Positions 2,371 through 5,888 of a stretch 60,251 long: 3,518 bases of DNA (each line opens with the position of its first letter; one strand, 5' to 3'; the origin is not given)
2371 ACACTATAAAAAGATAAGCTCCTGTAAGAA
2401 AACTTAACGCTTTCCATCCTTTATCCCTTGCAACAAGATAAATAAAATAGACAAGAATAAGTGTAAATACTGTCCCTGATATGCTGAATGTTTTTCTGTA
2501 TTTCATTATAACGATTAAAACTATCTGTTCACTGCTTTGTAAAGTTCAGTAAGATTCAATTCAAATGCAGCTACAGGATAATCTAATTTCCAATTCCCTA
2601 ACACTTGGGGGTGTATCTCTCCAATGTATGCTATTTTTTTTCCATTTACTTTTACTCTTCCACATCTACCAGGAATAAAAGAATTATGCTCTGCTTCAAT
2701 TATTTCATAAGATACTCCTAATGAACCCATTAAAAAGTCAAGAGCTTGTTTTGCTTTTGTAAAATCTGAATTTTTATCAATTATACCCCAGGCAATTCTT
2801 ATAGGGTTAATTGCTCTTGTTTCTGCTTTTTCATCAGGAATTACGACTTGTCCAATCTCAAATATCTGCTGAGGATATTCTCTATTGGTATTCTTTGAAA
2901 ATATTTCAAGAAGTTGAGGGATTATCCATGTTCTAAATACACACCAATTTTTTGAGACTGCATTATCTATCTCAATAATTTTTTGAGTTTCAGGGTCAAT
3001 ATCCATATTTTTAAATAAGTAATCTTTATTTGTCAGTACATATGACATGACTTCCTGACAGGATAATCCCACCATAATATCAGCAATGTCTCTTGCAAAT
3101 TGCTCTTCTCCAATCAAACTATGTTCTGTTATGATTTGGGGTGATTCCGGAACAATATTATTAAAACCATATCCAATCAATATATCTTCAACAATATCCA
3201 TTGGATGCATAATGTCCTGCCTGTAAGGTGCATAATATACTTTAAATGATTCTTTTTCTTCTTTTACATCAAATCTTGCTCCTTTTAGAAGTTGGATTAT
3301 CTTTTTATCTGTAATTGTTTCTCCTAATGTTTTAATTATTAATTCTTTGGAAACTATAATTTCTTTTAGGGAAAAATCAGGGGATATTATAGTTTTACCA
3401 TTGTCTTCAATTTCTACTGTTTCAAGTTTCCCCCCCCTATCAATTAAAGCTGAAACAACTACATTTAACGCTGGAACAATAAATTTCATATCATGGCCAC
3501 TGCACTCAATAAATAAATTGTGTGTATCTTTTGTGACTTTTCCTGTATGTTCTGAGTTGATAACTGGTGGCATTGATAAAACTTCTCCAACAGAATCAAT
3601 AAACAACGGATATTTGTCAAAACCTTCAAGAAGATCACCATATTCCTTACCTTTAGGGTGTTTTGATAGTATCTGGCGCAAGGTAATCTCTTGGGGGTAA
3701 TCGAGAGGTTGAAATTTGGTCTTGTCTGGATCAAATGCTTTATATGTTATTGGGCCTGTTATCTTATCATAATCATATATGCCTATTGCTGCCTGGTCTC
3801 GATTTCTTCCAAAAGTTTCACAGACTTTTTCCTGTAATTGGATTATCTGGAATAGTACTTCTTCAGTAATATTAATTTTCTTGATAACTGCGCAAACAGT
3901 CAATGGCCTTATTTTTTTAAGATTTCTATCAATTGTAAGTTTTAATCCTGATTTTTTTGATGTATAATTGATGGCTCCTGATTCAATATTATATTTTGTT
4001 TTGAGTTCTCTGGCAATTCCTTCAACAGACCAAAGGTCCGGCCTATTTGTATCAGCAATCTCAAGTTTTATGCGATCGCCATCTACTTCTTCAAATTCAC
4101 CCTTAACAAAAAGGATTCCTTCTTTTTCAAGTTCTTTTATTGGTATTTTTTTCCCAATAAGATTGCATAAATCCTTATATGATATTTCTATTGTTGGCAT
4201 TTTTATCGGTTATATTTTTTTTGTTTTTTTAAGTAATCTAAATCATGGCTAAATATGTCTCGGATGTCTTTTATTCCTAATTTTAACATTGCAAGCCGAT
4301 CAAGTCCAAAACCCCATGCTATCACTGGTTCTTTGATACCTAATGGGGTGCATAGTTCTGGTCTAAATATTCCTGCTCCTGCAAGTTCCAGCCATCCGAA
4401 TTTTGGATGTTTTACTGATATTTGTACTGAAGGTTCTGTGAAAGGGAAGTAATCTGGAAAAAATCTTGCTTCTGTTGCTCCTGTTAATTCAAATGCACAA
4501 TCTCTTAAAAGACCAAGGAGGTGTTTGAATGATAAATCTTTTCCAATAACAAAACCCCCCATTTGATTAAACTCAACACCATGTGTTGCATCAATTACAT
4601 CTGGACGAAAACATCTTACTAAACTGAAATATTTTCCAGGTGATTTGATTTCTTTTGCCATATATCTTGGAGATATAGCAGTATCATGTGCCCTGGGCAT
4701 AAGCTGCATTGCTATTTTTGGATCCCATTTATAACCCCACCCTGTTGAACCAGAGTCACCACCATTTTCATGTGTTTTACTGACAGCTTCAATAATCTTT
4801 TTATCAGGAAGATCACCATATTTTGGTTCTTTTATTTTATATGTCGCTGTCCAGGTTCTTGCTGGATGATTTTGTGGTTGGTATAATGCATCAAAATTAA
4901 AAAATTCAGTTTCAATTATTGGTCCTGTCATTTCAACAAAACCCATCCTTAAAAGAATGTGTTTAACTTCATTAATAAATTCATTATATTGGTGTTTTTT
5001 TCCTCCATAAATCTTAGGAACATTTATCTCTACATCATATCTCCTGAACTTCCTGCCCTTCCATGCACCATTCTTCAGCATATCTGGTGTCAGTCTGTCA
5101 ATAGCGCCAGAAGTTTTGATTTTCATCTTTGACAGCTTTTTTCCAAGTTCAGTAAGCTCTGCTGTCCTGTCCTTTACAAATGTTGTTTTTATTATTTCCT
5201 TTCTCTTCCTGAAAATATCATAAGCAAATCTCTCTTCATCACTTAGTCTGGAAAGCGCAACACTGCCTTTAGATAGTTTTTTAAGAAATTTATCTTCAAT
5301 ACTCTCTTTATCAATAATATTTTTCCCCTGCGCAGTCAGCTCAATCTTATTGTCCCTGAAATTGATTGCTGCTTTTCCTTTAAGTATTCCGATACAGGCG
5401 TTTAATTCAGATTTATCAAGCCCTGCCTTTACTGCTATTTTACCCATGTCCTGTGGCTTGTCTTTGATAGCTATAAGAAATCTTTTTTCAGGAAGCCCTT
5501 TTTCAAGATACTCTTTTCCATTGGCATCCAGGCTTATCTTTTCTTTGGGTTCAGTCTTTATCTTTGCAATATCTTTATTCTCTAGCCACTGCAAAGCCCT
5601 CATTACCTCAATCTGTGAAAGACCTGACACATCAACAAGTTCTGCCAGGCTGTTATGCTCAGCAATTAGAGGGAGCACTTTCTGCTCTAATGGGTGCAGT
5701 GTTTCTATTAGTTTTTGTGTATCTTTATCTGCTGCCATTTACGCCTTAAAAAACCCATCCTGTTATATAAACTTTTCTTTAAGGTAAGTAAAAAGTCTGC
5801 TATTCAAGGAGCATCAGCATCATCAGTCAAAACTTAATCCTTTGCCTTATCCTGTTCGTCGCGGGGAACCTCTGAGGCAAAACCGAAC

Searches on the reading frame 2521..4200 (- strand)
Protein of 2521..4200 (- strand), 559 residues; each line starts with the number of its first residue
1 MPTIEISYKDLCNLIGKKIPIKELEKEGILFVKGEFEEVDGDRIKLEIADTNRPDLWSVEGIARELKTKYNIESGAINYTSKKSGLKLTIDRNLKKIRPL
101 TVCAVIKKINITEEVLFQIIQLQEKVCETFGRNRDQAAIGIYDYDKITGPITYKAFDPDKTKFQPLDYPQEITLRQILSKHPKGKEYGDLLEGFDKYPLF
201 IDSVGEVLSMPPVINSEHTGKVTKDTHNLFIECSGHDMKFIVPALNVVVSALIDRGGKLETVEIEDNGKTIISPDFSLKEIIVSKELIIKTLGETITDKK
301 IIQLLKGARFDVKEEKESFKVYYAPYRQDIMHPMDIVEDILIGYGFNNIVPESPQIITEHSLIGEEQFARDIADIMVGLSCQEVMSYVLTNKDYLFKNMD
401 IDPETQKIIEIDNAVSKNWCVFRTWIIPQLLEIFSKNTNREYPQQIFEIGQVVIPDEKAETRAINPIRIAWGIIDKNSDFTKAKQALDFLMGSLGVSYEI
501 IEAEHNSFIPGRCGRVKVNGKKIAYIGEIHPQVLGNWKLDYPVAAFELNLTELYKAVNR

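Call 69: search_protein_families(library=pfam, proteins=[window:2521-4200:-], max_evalue=0.00001)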
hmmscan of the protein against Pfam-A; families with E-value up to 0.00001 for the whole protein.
window:2521-4200:- (559 aa): 3 families
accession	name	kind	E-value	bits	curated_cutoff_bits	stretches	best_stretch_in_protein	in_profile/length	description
PF17759.6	tRNA_synthFbeta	-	1.1e-45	156.2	22.4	1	355-550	7-214/214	Phenylalanyl tRNA synthetase beta chain CLM domain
PF03484.21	B5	-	4.3e-16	59.3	28.6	1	283-346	3-67/67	tRNA synthetase B5 domain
PF03483.22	B3_4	-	2.2e-08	34.3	29.3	1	138-240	52-131/174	B3/4 domain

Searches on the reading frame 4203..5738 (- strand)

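Call 69: search_protein_families(library=pfam, proteins=[window:4203-5738:-], max_evalue=0.00001)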
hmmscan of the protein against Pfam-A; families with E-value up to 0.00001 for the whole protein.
window:4203-5738:- (511 aa): 1 family
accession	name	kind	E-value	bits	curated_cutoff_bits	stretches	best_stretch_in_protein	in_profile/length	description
PF01409.25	tRNA-synt_2d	-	7.4e-78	261.9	19.8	1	234-505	2-245/246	tRNA synthetases class II core domain (F)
